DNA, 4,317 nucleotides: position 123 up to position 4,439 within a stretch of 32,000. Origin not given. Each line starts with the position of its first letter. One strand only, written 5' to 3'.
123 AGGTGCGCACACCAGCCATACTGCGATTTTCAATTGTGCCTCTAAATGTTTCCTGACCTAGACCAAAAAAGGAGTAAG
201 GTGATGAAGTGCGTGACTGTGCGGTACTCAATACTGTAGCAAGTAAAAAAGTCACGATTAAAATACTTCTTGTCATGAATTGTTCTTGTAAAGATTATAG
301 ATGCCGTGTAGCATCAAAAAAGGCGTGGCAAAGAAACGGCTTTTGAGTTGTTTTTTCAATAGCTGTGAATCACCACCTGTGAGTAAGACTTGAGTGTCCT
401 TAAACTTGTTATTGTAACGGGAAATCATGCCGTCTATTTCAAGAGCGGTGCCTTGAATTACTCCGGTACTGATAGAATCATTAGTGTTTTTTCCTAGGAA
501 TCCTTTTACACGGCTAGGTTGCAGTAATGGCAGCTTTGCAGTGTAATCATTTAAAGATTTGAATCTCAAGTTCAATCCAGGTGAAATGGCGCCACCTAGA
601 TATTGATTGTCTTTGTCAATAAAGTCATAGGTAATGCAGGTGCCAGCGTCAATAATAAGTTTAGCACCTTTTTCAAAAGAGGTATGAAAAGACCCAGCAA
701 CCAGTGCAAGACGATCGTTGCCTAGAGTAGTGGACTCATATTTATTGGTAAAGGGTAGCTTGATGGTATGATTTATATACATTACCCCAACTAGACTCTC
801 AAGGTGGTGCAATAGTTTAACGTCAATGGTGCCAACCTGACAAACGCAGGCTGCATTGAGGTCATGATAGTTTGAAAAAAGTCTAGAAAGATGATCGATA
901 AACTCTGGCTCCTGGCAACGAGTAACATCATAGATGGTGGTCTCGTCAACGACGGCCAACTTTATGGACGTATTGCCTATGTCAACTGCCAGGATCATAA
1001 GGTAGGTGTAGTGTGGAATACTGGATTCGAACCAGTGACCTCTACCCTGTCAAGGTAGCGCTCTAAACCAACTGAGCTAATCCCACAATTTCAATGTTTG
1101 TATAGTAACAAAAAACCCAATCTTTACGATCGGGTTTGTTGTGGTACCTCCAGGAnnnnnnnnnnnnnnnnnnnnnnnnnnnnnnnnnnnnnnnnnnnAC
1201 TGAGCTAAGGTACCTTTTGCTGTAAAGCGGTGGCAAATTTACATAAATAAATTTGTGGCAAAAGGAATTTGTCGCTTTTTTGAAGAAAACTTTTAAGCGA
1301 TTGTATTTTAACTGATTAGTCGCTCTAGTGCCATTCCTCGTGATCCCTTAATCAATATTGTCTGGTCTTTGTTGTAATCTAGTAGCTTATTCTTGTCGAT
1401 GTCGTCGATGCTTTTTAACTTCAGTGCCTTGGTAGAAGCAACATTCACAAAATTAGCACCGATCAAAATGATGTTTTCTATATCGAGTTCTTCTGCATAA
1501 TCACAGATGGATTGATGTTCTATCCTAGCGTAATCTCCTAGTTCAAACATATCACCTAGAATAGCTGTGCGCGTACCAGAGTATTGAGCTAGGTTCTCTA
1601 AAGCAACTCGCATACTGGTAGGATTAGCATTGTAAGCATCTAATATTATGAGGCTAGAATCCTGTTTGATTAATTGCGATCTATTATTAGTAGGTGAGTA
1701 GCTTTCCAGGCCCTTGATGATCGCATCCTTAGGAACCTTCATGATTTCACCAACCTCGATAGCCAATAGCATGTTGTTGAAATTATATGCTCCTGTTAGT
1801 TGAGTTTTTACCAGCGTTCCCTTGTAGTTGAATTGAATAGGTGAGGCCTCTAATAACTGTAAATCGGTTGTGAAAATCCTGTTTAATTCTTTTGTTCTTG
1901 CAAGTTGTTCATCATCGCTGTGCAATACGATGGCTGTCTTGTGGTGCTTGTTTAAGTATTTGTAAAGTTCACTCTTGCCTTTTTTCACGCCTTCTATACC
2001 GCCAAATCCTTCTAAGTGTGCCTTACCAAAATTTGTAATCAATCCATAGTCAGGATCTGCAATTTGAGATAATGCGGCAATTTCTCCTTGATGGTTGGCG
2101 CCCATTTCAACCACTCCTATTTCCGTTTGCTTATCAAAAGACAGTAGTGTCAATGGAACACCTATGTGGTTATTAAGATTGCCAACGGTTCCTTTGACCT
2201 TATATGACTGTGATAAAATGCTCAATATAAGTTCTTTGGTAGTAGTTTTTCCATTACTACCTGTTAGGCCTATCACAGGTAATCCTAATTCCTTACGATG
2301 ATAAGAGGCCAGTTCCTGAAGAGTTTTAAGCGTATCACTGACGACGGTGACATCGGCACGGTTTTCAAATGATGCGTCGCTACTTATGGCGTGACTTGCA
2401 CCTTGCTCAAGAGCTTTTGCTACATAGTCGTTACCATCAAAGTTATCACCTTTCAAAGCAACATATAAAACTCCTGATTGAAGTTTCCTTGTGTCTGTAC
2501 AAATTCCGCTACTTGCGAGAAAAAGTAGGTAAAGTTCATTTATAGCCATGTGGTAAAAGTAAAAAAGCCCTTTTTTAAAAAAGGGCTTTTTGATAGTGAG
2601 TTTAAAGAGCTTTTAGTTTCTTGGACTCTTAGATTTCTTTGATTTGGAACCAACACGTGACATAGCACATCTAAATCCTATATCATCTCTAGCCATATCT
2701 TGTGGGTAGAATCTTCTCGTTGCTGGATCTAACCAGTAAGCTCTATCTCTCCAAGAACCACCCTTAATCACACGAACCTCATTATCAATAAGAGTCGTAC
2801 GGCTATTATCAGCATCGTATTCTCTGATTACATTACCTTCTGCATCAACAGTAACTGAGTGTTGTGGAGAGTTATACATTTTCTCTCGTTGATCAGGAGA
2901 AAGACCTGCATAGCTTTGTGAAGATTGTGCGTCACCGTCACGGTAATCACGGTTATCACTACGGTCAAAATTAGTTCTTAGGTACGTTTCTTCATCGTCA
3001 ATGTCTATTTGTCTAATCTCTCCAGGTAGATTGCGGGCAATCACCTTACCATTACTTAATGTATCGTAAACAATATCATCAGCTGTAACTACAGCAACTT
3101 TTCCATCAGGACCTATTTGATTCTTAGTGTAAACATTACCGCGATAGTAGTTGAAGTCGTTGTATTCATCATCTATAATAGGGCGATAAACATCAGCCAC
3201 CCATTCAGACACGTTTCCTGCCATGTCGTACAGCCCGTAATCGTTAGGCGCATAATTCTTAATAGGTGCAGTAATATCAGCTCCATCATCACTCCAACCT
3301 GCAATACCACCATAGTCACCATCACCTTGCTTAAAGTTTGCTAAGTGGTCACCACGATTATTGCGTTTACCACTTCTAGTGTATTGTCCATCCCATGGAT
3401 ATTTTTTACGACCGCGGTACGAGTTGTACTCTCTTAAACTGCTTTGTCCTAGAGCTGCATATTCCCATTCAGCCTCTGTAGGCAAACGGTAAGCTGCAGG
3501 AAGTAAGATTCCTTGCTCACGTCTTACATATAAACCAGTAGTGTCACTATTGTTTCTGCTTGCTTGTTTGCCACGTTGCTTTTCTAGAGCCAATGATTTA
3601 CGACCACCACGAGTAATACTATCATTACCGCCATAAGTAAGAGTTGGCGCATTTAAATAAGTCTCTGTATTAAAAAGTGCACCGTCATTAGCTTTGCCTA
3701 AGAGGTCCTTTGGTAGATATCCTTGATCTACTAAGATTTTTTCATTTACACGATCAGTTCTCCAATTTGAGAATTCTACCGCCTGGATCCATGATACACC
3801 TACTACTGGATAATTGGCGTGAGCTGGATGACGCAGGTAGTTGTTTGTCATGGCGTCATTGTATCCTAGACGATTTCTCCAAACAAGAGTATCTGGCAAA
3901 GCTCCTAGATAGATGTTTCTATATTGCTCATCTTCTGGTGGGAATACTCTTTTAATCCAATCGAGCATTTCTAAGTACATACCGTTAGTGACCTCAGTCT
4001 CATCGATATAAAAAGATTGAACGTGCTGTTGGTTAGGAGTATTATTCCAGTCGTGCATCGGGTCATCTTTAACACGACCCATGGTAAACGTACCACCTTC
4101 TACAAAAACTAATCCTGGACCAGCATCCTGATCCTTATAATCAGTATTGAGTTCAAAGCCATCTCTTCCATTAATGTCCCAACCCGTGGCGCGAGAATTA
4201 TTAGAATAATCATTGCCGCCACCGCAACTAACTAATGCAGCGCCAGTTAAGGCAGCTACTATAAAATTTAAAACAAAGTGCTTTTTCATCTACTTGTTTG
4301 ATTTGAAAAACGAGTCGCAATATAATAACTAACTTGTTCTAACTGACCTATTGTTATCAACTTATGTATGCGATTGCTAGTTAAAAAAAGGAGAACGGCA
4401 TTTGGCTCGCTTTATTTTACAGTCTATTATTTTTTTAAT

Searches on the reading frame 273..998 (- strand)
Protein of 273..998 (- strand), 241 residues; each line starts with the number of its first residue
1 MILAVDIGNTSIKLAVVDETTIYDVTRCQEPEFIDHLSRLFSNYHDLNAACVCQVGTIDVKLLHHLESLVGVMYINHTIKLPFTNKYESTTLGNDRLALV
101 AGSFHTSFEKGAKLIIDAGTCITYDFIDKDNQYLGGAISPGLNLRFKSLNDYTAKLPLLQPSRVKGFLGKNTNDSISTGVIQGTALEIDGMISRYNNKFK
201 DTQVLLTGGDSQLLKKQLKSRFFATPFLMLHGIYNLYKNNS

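Call 63: search_protein_families(library=pfam, proteins=[window:273-998:-], max_evalue=0.00001)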
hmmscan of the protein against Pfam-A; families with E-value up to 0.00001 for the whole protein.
window:273-998:- (241 aa): 1 family
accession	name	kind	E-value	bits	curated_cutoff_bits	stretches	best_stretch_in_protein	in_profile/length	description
PF03309.20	Pan_kinase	-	9.2e-39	133.9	24.7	1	2-194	1-205/205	Type III pantothenate kinase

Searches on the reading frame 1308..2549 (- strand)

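Call 63: search_protein_families(library=pfam, proteins=[window:1308-2549:-], max_evalue=0.00001)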
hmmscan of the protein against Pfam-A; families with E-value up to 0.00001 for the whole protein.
window:1308-2549:- (413 aa): 3 families
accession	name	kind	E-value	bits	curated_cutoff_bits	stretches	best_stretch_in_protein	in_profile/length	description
PF08245.18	Mur_ligase_M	-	1.5e-35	123.4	24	1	96-266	2-199/200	Mur ligase middle domain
PF02875.26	Mur_ligase_C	-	2.5e-13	51.4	28.4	1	290-404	2-127/127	Mur ligase, glutamate ligase domain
PF01225.30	Mur_ligase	-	7e-07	30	21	1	15-85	4-73/95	Mur ligase family, catalytic domain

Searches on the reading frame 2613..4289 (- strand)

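Call 63: search_protein_families(library=pfam, proteins=[window:2613-4289:-], max_evalue=0.00001)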
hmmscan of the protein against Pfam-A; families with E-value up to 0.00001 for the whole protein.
window:2613-4289:- (558 aa): 1 family
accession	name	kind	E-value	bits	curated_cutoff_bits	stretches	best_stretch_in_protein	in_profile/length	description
PF03781.23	FGE-sulfatase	-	2e-44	152.6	23.3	1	58-377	3-195/255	Sulfatase-modifying factor enzyme 1-like domain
